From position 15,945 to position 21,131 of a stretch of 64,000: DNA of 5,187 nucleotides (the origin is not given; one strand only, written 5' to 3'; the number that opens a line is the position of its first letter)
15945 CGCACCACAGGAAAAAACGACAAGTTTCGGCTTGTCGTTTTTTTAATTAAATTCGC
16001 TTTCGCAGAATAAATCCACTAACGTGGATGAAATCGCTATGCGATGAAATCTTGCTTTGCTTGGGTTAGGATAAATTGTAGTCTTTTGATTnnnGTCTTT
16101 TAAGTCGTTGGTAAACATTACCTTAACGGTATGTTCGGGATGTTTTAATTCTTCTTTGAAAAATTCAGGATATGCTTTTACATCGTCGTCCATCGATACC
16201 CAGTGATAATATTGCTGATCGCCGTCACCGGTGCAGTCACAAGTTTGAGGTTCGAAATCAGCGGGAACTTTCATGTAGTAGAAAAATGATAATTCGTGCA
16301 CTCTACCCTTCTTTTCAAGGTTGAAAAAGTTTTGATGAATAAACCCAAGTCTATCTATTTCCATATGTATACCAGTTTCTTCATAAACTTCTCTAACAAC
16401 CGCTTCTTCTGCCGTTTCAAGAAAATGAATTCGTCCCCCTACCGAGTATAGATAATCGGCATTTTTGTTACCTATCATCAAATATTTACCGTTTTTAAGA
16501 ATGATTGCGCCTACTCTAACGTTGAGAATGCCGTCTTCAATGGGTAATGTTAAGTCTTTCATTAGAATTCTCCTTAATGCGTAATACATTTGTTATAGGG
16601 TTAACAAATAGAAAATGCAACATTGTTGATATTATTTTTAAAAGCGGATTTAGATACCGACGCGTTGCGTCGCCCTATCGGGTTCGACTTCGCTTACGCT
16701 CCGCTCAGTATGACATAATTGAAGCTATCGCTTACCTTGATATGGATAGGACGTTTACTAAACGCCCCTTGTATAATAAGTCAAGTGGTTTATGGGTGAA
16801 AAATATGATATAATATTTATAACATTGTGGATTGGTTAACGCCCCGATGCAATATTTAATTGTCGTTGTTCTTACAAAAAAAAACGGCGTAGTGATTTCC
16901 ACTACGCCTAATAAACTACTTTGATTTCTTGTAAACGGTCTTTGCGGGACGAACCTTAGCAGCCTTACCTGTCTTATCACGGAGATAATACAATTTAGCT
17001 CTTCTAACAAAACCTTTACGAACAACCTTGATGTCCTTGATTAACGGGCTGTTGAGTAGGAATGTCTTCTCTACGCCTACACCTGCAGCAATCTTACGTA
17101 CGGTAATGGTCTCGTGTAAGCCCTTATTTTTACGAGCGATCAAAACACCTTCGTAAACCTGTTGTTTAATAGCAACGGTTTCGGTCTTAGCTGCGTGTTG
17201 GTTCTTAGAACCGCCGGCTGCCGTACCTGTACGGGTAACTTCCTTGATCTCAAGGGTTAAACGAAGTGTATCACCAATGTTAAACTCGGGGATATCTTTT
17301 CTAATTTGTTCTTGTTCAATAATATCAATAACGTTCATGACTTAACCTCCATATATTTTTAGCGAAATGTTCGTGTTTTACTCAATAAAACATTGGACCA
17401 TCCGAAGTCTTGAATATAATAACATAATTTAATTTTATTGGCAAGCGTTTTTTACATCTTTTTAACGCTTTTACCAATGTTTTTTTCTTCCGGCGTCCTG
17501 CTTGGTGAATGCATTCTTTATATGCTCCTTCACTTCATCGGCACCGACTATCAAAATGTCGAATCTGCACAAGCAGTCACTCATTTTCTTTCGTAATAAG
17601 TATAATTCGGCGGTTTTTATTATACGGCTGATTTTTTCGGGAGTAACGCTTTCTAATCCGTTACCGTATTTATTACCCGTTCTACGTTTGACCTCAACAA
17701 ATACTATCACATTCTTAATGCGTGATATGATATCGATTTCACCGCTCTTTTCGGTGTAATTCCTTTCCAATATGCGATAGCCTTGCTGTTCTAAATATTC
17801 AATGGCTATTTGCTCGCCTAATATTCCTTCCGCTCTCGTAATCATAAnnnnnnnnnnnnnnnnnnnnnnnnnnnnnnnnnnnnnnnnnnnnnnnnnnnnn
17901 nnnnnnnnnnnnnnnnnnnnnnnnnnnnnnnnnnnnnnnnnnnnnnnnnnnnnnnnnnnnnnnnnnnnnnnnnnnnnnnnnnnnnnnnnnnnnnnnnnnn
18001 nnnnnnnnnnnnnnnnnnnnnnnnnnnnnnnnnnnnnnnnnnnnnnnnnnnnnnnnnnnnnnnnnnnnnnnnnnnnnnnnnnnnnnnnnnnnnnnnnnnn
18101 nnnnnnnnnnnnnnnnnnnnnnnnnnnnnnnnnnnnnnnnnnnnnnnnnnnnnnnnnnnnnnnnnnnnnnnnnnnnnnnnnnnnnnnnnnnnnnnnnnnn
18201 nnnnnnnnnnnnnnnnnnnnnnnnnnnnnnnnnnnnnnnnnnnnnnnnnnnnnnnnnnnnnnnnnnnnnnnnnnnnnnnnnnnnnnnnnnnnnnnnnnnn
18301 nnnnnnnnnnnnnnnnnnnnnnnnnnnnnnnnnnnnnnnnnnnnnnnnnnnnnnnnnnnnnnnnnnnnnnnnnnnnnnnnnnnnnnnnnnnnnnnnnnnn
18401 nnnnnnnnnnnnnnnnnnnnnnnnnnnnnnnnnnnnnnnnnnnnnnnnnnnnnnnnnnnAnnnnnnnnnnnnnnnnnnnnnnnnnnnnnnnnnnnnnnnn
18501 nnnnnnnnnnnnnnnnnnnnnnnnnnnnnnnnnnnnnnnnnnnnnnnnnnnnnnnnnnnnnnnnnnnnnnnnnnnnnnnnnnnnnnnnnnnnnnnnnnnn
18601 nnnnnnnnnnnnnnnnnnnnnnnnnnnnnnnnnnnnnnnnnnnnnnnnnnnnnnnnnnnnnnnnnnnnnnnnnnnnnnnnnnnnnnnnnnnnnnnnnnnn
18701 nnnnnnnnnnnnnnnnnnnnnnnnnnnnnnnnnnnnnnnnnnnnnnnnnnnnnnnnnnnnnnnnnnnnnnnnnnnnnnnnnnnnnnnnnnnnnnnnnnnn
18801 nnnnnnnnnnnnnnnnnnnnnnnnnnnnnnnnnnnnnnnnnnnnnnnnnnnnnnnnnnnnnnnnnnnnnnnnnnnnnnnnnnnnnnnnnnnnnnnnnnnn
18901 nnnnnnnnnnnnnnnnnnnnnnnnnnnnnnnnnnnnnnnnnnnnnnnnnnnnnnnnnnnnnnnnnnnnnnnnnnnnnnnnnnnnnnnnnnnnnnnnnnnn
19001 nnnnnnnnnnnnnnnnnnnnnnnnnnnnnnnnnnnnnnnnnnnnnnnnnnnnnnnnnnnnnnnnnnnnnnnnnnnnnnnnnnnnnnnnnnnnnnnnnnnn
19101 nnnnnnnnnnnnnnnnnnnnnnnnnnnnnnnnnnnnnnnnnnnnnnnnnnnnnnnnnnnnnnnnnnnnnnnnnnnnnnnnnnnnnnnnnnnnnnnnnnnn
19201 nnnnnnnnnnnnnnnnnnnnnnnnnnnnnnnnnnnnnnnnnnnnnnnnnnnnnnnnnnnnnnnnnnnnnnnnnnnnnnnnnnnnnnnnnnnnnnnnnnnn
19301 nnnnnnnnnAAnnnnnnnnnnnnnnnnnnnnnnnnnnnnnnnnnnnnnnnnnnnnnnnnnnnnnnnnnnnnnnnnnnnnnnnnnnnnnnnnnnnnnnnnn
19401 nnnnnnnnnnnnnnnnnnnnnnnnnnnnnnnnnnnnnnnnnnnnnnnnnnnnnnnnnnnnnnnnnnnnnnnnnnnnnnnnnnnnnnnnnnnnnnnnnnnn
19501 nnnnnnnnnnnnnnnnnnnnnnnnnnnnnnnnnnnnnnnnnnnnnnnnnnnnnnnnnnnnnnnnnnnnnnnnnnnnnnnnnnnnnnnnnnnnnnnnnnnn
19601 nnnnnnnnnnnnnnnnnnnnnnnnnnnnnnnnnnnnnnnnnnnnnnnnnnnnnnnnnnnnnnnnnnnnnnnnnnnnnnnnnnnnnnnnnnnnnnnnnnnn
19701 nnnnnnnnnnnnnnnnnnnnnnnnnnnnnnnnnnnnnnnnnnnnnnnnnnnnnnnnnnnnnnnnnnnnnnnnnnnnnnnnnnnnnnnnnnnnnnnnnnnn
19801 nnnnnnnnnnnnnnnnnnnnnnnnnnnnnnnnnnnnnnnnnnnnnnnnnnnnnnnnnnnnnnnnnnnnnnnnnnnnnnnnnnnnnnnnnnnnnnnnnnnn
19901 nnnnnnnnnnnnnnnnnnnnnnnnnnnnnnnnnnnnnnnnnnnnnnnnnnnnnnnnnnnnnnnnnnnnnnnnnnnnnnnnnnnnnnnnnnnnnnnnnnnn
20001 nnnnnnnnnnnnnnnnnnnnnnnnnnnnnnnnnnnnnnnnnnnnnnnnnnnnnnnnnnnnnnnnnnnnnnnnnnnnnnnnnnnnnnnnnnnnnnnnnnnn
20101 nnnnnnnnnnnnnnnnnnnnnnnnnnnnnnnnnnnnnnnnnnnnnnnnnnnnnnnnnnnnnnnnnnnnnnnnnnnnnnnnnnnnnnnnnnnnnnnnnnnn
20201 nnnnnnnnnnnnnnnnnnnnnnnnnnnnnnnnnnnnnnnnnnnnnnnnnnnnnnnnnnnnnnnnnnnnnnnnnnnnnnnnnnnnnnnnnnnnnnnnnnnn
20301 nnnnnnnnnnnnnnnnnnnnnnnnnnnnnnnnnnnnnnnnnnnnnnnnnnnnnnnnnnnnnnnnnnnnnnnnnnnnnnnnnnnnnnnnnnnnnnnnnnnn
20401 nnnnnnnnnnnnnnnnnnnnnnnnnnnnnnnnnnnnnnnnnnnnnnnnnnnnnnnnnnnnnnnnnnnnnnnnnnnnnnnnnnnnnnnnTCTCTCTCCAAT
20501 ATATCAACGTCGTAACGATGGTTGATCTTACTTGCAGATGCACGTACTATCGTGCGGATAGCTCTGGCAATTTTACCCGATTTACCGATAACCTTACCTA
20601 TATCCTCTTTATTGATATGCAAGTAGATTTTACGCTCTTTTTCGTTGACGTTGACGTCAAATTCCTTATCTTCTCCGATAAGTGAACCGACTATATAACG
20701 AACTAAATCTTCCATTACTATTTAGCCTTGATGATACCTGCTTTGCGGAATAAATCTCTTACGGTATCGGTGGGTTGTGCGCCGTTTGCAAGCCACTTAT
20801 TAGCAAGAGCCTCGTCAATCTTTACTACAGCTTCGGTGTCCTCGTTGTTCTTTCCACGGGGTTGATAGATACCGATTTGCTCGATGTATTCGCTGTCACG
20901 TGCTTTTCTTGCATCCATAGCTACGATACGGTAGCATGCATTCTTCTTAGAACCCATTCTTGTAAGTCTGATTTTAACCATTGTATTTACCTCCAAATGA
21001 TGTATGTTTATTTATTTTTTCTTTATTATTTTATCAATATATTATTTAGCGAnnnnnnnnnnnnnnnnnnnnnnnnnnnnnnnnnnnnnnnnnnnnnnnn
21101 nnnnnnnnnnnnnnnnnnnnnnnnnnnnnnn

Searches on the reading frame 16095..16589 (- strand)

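Call 25: search_protein_families(library=pfam, proteins=[window:16095-16589:-], max_evalue=0.001)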
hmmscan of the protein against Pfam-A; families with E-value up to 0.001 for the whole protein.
window:16095-16589:- (165 aa): 1 family
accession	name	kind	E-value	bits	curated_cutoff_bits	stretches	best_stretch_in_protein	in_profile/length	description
PF00293.34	NUDIX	-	3.1e-11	43.8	21.1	1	24-135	4-117/134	NUDIX domain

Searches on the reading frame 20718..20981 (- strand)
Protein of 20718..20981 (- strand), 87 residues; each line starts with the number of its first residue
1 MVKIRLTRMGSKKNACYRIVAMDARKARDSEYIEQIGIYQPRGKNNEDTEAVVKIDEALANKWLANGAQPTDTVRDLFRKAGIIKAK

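Call 65: find_encoding_contigs(protein=window:20718-20981:-, flank=10000, max_places=10)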
Protein window:20718-20981:- (87 aa): 23 contigs read that carry it; 9 places shown.
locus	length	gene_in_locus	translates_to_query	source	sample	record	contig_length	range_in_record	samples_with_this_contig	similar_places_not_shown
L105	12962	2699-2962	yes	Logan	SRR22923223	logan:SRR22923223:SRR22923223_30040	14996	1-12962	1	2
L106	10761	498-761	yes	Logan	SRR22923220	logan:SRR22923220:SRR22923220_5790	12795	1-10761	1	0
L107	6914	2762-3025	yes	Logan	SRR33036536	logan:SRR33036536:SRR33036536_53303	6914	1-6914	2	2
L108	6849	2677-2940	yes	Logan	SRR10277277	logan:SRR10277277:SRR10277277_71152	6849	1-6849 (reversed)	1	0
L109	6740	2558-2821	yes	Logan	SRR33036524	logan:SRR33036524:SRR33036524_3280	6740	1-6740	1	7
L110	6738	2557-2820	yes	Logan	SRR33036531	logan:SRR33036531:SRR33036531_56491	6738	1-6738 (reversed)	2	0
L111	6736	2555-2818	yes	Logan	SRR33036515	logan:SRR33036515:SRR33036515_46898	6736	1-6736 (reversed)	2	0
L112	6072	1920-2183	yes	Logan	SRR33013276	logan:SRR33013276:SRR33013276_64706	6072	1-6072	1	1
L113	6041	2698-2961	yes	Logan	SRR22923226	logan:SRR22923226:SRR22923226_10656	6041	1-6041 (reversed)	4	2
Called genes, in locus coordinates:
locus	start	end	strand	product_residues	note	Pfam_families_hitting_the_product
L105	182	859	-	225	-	-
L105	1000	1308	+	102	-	PF04297:UPF0122, PF08281:Sigma70_r4_2 (weak)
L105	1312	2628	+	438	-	PF02881:SRP54_N, PF01656:CbiA (faint), PF00448:SRP54, PF13401:AAA_22 (weak), PF02978:SRP_SPB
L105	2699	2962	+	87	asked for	PF00886:Ribosomal_S16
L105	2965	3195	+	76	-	PF13083:KH_KhpA-B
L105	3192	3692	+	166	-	PF01782:RimM, PF24986:PRC_RimM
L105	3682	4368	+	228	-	PF01746:tRNA_m1G_MT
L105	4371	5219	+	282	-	PF00009:GTP_EFTU (faint), PF10662:PduV-EutP (faint), PF03193:RsgA_GTPase (weak), PF01926:MMR_HSR1, PF02421:FeoB_N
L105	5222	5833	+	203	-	PF01351:RNase_HII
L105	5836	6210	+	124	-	PF08378:NERD (weak), PF02021:UPF0102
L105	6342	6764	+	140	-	PF01245:Ribosomal_L19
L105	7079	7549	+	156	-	PF00293:NUDIX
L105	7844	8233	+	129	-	PF08532:Glyco_hydro_42M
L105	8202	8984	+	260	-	-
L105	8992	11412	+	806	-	PF08531:Bac_rhamnosid_N, PF05592:Bac_rhamnosid, PF17389:Bac_rhamnosid6H, PF17390:Bac_rhamnosid_C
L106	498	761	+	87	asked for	PF00886:Ribosomal_S16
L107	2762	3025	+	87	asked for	PF00886:Ribosomal_S16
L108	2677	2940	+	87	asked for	PF00886:Ribosomal_S16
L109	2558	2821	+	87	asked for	PF00886:Ribosomal_S16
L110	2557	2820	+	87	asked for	PF00886:Ribosomal_S16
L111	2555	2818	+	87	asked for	PF00886:Ribosomal_S16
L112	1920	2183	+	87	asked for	PF00886:Ribosomal_S16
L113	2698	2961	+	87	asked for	PF00886:Ribosomal_S16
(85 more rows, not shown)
